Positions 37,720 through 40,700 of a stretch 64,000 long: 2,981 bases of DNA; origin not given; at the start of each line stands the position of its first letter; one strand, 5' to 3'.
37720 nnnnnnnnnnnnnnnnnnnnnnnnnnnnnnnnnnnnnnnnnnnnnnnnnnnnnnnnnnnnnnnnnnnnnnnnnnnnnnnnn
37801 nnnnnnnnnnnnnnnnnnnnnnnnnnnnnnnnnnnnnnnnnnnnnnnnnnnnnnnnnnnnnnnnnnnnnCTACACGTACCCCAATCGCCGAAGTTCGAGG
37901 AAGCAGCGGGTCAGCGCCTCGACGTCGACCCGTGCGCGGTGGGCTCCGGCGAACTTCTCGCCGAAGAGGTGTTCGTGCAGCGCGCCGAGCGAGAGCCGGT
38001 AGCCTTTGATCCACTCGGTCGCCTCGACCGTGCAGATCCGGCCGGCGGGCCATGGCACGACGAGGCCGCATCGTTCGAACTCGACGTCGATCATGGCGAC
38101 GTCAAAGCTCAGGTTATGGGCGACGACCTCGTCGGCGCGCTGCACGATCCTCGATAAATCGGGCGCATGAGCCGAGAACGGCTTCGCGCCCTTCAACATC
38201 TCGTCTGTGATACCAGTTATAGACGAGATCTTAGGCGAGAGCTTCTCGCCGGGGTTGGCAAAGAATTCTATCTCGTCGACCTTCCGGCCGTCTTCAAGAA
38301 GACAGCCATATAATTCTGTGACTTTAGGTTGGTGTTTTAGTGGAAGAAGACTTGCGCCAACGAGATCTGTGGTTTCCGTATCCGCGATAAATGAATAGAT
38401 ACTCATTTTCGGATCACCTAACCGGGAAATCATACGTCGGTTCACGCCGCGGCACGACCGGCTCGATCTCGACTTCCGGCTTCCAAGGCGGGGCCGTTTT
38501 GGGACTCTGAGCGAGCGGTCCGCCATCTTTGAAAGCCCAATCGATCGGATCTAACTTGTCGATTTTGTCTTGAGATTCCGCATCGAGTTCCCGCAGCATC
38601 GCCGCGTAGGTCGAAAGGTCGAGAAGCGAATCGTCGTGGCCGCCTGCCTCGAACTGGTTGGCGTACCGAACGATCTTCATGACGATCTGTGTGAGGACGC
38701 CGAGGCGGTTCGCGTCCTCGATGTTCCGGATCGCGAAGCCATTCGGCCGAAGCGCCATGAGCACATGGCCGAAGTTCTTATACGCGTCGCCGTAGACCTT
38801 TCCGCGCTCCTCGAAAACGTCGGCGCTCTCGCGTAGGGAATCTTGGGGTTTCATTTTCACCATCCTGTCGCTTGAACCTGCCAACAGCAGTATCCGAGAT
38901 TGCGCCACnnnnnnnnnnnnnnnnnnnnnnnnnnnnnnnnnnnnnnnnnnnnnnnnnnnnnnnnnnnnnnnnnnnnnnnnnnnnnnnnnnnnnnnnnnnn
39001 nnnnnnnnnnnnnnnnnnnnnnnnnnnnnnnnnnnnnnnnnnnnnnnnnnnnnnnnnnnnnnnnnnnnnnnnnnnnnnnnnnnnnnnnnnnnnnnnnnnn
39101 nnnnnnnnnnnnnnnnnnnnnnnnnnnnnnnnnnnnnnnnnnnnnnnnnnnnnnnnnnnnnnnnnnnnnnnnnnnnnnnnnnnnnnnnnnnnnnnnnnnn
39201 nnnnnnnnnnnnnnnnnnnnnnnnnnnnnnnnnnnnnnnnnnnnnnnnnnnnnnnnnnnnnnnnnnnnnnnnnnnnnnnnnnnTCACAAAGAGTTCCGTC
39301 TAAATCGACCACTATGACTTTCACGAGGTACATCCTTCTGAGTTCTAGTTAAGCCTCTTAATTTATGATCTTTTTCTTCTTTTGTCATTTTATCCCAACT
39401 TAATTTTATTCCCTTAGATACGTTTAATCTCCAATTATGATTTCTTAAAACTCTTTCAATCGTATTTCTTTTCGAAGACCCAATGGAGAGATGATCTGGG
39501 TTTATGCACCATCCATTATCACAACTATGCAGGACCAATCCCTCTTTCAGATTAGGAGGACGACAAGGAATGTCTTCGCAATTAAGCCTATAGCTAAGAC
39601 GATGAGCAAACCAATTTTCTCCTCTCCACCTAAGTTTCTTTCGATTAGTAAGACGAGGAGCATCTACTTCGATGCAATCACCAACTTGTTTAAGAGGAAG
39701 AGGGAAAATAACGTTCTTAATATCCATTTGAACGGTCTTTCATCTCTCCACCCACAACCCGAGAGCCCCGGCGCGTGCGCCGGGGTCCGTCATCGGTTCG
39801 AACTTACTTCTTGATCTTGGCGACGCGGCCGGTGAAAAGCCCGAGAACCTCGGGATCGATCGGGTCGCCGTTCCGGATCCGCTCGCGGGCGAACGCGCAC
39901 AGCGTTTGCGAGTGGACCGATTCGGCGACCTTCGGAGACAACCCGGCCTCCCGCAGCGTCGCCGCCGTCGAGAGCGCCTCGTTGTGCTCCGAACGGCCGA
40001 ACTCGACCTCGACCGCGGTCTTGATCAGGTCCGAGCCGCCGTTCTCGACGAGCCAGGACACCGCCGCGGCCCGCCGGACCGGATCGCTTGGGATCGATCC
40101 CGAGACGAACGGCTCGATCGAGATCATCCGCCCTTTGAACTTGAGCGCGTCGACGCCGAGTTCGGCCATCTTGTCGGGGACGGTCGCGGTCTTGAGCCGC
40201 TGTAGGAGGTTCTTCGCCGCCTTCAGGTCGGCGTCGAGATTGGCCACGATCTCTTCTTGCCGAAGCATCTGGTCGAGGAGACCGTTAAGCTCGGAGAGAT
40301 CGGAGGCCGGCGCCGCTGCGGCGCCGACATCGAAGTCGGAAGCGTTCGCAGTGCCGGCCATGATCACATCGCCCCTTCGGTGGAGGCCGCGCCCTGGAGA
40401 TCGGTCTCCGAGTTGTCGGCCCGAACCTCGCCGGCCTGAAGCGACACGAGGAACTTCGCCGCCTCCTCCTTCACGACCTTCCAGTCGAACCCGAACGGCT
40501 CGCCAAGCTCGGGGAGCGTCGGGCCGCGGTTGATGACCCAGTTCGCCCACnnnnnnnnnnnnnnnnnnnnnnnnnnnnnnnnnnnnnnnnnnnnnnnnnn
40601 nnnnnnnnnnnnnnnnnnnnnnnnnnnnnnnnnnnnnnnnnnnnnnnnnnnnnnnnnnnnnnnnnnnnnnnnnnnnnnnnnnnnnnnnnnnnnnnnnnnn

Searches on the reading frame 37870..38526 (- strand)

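Call 37: search_protein_families(library=phrogs, proteins=[window:37870-38526:-])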
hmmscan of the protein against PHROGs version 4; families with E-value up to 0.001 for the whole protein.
window:37870-38526:- (218 aa): 2 families
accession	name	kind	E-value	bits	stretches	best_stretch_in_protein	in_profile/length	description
phrog_192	-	DNA, RNA and nucleotide metabolism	3e-36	126.6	1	22-215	85-273/397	DNA polymerase exonuclease subunit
phrog_14632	-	DNA, RNA and nucleotide metabolism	2.3e-05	24.3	1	54-210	88-240/380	DNA polymerase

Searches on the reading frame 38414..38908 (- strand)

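Call 77: search_protein_families(library=phrogs, max_evalue=0.01, proteins=[window:38414-38908:-])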
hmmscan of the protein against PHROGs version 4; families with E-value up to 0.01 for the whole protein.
window:38414-38908:- (164 aa): 6 families
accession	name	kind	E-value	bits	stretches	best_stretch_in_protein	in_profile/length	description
phrog_4889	-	other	5e-10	40.2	1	23-107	242-324/339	polynucleotide kinase/phosphorylase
phrog_474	-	other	3.6e-08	34.6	1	16-118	124-220/274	phosphofructokinase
phrog_1167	-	other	0.00015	23.1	1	34-117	17-93/169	phosphofructokinase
phrog_1485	-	unknown function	0.00057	20.4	1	20-108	21-99/238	-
phrog_6328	-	unknown function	0.0049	18.1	0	22-105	160-238/249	-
phrog_18396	-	unknown function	0.0056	17.7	1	21-108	157-244/248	-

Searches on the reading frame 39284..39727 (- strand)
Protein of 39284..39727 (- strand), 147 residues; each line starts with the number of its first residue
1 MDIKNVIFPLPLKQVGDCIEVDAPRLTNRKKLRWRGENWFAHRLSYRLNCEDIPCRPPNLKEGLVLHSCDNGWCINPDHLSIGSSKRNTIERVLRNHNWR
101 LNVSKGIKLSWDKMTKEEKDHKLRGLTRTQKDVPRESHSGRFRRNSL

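Call 77: search_protein_families(library=phrogs, max_evalue=0.01, proteins=[window:39284-39727:-])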
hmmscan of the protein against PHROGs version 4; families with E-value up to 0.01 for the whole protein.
window:39284-39727:- (147 aa): 6 families
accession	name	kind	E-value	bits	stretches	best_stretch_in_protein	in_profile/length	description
phrog_1872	-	DNA, RNA and nucleotide metabolism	1.5e-12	48.8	1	31-122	52-140/166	endonuclease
phrog_6254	-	DNA, RNA and nucleotide metabolism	2e-11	45.4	1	31-106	28-100/154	HNH endonuclease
phrog_3593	-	DNA, RNA and nucleotide metabolism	7.6e-08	33.3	1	35-101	89-149/210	HNH endonuclease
phrog_59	-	DNA, RNA and nucleotide metabolism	4.1e-06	27.4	1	32-113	181-246/423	HNH endonuclease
phrog_826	-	DNA, RNA and nucleotide metabolism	7.7e-06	26.6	1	36-99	107-164/281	HNH endonuclease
phrog_4842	-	DNA, RNA and nucleotide metabolism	0.0047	17.8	1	26-83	87-138/154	HNH endonuclease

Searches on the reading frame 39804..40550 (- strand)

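Call 37: search_protein_families(library=phrogs, proteins=[window:39804-40550:-])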
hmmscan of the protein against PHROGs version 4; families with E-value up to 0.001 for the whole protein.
window:39804-40550:- (248 aa): 1 family
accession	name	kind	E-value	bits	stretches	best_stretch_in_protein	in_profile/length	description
phrog_2378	-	unknown function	2.5e-37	129.5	1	78-248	18-186/189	-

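Call 76: search_protein_families(library=pfam, max_evalue=0.01, proteins=[window:39804-40550:-])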
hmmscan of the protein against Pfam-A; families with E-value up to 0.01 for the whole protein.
window:39804-40550:- (248 aa): 1 family
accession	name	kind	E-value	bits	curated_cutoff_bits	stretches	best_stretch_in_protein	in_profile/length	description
PF23984.1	DUF7307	-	1.8e-20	73.6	27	1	88-248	2-129/129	Pam3 gp33-like protein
